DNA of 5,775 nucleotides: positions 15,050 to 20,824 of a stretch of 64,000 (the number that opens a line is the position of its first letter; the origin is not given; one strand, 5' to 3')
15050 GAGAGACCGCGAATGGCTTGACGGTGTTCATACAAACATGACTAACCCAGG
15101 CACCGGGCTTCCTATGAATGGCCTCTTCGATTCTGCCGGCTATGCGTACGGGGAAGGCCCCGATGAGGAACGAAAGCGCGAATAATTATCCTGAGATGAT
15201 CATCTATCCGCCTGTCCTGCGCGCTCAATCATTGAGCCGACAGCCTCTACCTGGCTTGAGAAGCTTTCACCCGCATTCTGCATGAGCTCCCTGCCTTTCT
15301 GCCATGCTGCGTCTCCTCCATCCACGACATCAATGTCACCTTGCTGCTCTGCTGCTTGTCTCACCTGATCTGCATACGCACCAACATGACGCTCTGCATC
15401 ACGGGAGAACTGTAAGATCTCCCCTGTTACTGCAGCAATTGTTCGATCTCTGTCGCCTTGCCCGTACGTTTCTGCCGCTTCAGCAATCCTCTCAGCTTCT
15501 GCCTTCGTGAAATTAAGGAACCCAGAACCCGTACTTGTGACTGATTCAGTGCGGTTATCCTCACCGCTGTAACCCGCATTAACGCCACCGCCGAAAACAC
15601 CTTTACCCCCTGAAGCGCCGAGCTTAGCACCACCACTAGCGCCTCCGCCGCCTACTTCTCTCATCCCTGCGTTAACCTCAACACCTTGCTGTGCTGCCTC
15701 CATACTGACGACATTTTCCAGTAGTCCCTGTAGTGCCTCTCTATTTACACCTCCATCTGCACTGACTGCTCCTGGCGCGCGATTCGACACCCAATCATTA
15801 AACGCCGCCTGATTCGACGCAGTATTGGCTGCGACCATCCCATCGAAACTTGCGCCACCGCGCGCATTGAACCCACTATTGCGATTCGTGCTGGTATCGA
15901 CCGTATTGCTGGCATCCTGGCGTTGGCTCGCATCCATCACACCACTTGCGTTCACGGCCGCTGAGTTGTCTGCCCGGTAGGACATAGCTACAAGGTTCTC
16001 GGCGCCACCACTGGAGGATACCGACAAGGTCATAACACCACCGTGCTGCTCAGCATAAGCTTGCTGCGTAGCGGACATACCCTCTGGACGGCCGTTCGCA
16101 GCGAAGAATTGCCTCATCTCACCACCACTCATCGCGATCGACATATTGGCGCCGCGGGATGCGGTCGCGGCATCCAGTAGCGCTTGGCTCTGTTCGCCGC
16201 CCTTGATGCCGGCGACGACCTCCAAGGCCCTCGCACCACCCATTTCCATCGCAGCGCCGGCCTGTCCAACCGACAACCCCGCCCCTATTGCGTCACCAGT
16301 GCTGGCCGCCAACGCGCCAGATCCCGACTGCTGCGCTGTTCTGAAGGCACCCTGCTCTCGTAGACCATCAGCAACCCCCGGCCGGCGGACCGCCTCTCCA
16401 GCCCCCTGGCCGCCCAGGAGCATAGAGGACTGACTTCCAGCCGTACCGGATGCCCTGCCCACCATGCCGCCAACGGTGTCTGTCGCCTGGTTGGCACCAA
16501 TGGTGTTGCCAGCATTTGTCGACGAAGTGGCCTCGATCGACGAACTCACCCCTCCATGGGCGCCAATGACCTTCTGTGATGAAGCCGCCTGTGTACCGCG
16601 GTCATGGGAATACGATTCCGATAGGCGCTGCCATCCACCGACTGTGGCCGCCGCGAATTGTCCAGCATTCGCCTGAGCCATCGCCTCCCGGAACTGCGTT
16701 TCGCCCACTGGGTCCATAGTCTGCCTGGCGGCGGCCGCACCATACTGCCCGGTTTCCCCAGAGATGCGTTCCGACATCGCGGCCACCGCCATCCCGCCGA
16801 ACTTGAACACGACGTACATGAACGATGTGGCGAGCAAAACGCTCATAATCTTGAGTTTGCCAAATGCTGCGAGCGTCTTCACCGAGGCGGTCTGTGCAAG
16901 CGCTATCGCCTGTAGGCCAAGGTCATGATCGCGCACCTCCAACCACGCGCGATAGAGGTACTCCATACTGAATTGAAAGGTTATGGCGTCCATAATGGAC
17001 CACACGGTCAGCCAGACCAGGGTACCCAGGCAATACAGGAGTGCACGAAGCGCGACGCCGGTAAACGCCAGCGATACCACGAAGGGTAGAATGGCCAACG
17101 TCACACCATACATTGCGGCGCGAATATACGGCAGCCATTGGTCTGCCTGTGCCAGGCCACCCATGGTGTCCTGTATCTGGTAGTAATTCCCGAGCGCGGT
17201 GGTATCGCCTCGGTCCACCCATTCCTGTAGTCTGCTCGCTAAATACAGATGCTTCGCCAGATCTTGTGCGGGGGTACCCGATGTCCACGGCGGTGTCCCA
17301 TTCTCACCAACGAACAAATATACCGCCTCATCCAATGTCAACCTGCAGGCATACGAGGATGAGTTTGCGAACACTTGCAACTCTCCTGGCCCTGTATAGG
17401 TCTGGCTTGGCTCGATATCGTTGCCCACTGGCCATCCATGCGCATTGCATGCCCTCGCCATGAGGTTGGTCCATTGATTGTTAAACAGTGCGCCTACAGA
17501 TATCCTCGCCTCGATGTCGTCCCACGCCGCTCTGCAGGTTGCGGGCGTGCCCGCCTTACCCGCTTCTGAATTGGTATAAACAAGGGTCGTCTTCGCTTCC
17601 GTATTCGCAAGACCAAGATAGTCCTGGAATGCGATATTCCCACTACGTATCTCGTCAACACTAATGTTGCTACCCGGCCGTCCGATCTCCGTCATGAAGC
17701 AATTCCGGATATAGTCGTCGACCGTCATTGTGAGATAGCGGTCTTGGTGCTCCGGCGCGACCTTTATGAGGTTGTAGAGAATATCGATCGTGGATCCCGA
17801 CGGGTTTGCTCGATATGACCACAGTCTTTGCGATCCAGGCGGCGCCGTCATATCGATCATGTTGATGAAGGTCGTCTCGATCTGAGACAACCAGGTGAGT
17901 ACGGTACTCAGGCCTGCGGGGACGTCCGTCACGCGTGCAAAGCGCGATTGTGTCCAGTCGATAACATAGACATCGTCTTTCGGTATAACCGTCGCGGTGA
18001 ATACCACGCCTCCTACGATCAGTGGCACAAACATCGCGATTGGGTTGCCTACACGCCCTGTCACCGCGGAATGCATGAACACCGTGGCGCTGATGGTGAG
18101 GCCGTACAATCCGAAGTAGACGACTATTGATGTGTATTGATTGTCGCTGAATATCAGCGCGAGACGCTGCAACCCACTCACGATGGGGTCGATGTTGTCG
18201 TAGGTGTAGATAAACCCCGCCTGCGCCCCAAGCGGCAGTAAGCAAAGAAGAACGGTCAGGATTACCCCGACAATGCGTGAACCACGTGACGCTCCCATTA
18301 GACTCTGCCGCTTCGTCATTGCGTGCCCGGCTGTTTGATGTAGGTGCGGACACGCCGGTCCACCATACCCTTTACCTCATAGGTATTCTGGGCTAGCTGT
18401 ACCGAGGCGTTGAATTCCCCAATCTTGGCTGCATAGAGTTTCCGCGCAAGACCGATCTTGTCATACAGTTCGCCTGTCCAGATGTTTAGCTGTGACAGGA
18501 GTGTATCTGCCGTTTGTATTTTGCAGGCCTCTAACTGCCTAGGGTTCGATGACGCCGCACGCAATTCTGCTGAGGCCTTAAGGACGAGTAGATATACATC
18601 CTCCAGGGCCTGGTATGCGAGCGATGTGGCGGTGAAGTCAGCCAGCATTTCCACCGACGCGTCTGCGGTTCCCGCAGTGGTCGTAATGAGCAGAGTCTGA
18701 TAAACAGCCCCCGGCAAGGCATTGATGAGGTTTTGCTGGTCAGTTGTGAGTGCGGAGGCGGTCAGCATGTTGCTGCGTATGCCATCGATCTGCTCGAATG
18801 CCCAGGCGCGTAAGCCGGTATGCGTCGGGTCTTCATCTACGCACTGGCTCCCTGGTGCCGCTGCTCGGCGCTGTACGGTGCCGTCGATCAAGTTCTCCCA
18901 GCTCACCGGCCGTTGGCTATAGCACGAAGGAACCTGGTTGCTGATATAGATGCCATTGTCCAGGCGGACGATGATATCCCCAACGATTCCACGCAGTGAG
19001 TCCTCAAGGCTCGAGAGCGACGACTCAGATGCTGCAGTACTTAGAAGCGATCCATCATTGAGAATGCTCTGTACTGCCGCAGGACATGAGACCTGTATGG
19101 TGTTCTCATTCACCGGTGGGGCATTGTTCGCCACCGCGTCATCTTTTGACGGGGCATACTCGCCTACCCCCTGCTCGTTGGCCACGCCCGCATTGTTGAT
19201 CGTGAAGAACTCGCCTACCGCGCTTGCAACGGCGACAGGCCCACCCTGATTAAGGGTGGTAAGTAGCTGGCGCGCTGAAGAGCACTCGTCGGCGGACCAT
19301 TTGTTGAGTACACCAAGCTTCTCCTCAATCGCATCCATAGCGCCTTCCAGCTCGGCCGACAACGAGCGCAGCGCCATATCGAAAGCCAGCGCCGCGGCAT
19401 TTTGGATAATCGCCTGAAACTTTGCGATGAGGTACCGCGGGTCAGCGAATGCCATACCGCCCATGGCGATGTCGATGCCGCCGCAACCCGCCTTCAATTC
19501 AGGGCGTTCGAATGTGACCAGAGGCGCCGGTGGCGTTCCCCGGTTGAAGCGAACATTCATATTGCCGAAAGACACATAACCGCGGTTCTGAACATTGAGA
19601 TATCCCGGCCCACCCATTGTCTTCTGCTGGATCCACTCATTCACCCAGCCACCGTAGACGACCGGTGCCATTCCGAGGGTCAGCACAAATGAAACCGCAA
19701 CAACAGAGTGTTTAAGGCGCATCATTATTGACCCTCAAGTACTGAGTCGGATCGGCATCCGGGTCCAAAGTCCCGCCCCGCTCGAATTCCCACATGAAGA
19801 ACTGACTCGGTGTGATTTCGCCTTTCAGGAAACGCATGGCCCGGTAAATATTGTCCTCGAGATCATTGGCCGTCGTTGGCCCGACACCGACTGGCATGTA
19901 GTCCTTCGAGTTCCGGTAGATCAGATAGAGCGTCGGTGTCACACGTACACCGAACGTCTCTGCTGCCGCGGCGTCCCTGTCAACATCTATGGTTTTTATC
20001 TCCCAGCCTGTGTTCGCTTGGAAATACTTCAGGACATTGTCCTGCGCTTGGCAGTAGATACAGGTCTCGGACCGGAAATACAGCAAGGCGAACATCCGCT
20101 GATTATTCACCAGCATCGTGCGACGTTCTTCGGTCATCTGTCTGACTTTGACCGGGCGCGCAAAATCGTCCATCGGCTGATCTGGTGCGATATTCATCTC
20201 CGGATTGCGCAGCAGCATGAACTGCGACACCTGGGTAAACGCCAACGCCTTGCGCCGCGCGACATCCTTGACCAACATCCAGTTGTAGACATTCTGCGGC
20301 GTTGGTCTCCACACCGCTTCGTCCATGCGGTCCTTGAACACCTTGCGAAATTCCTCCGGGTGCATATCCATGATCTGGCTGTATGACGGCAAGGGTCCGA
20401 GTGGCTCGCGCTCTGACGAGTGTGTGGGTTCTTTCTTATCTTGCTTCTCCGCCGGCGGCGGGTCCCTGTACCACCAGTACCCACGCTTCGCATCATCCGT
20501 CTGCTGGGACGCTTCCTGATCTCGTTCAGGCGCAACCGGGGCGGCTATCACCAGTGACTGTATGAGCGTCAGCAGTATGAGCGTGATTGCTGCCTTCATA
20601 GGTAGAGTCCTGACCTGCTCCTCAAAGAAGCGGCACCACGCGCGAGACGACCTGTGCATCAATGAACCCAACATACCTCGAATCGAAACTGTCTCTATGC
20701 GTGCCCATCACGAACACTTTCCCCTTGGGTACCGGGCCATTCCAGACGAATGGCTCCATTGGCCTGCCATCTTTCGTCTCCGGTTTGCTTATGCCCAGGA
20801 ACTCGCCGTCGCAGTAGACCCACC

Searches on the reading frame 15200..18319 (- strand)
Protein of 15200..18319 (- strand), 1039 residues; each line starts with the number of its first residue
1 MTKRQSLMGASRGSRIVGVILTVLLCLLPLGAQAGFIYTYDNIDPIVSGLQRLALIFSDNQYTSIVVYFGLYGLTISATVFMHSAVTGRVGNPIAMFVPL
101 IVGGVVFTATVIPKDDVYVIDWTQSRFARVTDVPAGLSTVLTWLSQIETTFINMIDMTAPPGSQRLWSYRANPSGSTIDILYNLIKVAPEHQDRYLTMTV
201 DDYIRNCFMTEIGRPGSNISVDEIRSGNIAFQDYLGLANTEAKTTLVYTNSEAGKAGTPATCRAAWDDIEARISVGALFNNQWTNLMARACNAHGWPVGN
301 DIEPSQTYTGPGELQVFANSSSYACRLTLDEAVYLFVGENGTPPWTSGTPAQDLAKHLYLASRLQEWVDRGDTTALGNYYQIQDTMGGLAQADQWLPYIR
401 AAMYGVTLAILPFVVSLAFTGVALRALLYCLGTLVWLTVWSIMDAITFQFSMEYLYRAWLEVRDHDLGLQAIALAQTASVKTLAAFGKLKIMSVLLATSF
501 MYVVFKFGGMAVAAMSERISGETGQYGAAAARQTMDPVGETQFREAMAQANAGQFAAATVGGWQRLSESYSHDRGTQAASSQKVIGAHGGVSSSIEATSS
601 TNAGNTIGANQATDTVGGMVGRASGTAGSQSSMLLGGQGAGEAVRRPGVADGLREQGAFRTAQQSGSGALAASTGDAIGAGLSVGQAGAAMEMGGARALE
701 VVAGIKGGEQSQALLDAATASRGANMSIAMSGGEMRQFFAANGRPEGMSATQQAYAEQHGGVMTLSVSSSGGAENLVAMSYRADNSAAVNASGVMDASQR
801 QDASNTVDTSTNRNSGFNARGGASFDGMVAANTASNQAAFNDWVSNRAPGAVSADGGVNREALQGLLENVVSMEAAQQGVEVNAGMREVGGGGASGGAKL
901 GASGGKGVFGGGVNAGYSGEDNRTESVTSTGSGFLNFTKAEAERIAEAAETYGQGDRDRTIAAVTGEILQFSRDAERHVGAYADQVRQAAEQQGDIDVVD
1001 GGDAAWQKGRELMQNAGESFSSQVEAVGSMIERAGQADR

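Call 11: search_protein_families(library=pfam, proteins=[window:15200-18319:-], max_evalue=0.001)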
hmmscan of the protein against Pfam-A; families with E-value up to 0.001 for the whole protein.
window:15200-18319:- (1039 aa): 1 family
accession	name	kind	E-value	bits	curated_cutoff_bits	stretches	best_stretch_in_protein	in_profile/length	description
PF07916.16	TraG_N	-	7.3e-38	131.1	36.1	1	37-523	2-458/462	TraG-like protein, N-terminal region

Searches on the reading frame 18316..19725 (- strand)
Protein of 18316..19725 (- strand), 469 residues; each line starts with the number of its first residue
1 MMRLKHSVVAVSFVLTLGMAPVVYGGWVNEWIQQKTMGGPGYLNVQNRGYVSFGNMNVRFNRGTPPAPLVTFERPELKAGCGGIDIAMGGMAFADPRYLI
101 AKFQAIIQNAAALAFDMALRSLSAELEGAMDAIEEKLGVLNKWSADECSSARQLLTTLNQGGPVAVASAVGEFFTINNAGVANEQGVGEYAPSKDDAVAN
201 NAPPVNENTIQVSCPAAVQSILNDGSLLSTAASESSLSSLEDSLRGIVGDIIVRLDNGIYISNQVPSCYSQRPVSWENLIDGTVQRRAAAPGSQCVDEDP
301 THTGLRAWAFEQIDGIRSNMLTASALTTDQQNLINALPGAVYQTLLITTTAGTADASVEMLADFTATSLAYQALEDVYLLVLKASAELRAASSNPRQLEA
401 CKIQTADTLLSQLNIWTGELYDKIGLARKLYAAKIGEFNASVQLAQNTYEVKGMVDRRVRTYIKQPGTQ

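Call 11: search_protein_families(library=pfam, proteins=[window:18316-19725:-], max_evalue=0.001)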
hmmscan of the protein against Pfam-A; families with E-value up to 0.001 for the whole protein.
window:18316-19725:- (469 aa): 1 family
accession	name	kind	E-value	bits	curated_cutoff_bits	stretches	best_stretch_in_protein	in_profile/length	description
PF06122.16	TraH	-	1.6e-52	179.5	25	1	28-376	5-358/358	Conjugative relaxosome accessory transposon protein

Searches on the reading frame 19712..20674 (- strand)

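Call 11: search_protein_families(library=pfam, proteins=[window:19712-20674:-], max_evalue=0.001)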
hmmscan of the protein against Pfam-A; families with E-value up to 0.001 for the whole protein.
window:19712-20674:- (320 aa): 3 families
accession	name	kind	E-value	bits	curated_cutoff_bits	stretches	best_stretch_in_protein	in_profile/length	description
PF13728.12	TraF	-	3.7e-53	181.1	23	1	65-277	1-224/224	F plasmid transfer operon protein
PF00085.26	Thioredoxin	-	2.8e-06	27.7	23.5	1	179-276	4-101/103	Thioredoxin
PF13098.12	Thioredoxin_2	-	0.00079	20.2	27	0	196-255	8-85/104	Thioredoxin-like domain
